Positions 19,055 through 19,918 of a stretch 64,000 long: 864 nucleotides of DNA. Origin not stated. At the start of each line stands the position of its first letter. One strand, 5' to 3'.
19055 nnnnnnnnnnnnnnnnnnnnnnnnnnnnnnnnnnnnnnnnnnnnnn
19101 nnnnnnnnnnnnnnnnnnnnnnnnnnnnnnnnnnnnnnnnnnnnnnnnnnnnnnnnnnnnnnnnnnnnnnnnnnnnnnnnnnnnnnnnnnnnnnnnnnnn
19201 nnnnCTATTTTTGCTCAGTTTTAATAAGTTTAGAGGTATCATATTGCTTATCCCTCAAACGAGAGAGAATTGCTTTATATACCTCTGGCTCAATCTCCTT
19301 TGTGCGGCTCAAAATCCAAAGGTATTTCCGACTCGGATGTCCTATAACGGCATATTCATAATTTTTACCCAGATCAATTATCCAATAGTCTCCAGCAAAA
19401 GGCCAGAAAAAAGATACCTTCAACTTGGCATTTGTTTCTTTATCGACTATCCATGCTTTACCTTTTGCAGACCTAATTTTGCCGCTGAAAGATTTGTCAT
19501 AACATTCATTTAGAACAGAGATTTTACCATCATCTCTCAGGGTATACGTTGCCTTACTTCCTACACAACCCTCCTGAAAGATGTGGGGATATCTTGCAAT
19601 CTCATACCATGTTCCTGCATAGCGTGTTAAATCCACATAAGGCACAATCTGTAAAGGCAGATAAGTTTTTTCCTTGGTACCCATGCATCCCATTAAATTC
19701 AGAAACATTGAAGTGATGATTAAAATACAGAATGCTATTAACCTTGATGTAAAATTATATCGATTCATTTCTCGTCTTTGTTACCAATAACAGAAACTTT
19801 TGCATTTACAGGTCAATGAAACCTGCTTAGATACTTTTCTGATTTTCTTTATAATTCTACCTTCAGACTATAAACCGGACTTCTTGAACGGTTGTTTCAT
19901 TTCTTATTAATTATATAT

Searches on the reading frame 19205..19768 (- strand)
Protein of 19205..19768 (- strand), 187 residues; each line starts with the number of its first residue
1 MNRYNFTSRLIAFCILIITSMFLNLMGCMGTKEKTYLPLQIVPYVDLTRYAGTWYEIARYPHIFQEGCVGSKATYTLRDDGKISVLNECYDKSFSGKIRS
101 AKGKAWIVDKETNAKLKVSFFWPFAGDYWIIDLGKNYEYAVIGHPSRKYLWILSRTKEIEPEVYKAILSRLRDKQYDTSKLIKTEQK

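Call 44: find_homologous_proteins(query=window:19205-19768:-, max_evalue=1e-10)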
Query window:19205-19768:- (187 aa): 7988 proteins with E <= 1e-10 among 8000 candidates; the best 120 are listed.
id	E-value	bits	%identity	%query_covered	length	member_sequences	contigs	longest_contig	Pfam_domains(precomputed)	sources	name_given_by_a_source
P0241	8.9e-107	373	86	100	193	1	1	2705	PF08212.19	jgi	-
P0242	2.5e-105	368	85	100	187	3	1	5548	PF08212.19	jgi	jgi:apolipoprotein D and lipocalin family protein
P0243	5.5e-102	357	82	99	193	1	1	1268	PF08212.19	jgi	-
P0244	4.0e-100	351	81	100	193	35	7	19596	PF08212.19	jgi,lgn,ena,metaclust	jgi:apolipoprotein D and lipocalin family protein|metaclust:\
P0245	4.6e-100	351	92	89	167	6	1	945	PF08212.19,PF00061.30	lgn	-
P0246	1.7e-96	339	77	100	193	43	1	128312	PF08212.19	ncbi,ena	-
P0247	1.7e-94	333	78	99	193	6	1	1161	PF08212.19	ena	-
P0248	2.1e-94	332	78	100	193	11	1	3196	PF08212.19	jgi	jgi:apolipoprotein D and lipocalin family protein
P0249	5.1e-94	331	79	98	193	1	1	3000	PF08212.19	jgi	jgi:apolipoprotein D and lipocalin family protein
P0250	5.5e-94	331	79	94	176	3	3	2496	PF08212.19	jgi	jgi:apolipoprotein D and lipocalin family protein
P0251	9.1e-94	330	77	99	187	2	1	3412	PF08212.19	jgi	jgi:apolipoprotein D and lipocalin family protein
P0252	4.3e-93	328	76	100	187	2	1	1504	PF08212.19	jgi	jgi:apolipoprotein D and lipocalin family protein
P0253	5.0e-93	328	83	86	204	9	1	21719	PF08212.19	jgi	jgi:apolipoprotein D and lipocalin family protein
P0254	1.4e-92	327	74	100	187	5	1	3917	PF08212.19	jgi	jgi:apolipoprotein D and lipocalin family protein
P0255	2.2e-92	326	74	100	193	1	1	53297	PF08212.19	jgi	jgi:apolipoprotein D and lipocalin family protein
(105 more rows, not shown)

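Call 45: find_encoding_contigs(protein=P0244, flank=5000, max_places=4)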
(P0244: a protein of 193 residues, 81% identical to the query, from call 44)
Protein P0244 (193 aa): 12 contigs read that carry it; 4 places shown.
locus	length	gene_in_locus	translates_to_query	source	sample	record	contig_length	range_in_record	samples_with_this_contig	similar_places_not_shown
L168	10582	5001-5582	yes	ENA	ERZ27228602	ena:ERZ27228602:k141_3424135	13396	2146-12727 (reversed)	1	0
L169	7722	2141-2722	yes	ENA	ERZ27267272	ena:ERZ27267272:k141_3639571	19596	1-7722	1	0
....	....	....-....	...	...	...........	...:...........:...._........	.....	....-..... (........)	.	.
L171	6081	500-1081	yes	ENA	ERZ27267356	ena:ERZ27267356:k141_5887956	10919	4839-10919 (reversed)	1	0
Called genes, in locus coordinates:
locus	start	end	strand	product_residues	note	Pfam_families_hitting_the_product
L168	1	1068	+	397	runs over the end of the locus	PF00291:PALP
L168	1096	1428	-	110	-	-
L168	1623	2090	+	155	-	PF13298:LigD_N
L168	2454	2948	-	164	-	PF13248:Zn_ribbon_3 (weak)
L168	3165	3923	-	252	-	PF00106:adh_short, PF08659:KR, PF23441:SDR, PF13561:adh_short_C2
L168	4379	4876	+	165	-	-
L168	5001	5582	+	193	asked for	PF08212:Lipocalin_2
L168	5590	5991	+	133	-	PF01243:PNPOx_N (weak)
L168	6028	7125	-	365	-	PF19783:DUF6268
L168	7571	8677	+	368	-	PF00149:Metallophos, PF12850:Metallophos_2 (faint)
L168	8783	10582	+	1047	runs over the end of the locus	PF21445:ADDB_N (weak), PF12705:PDDEXK_1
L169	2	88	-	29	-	?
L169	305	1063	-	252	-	PF00106:adh_short, PF08659:KR, PF23441:SDR, PF13561:adh_short_C2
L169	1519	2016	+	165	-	-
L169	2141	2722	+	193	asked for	PF08212:Lipocalin_2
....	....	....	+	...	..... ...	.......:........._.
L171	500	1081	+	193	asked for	PF08212:Lipocalin_2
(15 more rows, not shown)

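Call 46: find_encoding_contigs(protein=P0246, flank=5000, max_places=2)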
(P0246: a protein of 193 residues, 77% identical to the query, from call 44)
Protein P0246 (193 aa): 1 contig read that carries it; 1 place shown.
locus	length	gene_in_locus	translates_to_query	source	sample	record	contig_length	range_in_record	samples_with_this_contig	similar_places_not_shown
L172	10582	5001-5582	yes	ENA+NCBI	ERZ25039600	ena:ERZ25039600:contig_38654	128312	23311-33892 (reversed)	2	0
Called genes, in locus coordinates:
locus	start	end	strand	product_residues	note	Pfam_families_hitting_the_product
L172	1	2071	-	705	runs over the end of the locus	PF01564:Spermine_synth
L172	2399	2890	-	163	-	PF04969:CS (weak), PF00011:HSP20, PF17886:ArsA_HSP20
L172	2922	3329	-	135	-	PF00011:HSP20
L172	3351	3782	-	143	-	PF00011:HSP20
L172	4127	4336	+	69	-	-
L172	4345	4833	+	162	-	PF01243:PNPOx_N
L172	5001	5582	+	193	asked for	PF08212:Lipocalin_2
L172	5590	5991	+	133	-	PF01243:PNPOx_N (weak)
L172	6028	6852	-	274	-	PF19783:DUF6268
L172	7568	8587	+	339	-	PF02826:2-Hacid_dh_C, PF03446:NAD_binding_2 (faint), PF03807:F420_oxidored, PF07991:KARI_N, PF01450:KARI_C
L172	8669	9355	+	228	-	PF02666:PS_Dcarbxylase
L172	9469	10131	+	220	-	PF03460:NIR_SIR_ferr, PF01077:NIR_SIR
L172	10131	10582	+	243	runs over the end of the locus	PF01066:CDP-OH_P_transf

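Call 47: find_encoding_contigs(protein=P0253, flank=5000, max_places=2)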
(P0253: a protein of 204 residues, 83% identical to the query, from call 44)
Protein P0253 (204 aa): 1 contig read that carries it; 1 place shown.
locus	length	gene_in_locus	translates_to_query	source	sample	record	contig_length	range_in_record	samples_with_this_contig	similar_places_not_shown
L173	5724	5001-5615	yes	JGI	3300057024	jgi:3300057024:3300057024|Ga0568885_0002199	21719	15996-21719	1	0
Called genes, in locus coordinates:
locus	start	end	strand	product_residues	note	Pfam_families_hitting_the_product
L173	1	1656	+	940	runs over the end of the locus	PF02653:BPD_transp_2, PF04392:ABC_sub_bind, PF13407:Peripla_BP_4 (faint), PF04392:ABC_sub_bind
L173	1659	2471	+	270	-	PF02463:SMC_N, PF13555:AAA_29 (faint), PF00005:ABC_tran, PF09818:ABC_ATPase (faint), PF13304:AAA_21 (faint)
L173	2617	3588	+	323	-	PF04392:ABC_sub_bind, PF13407:Peripla_BP_4 (weak)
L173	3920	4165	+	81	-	PF11154:DUF2934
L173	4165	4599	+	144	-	PF13301:DUF4079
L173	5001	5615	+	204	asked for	PF08212:Lipocalin_2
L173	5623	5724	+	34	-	?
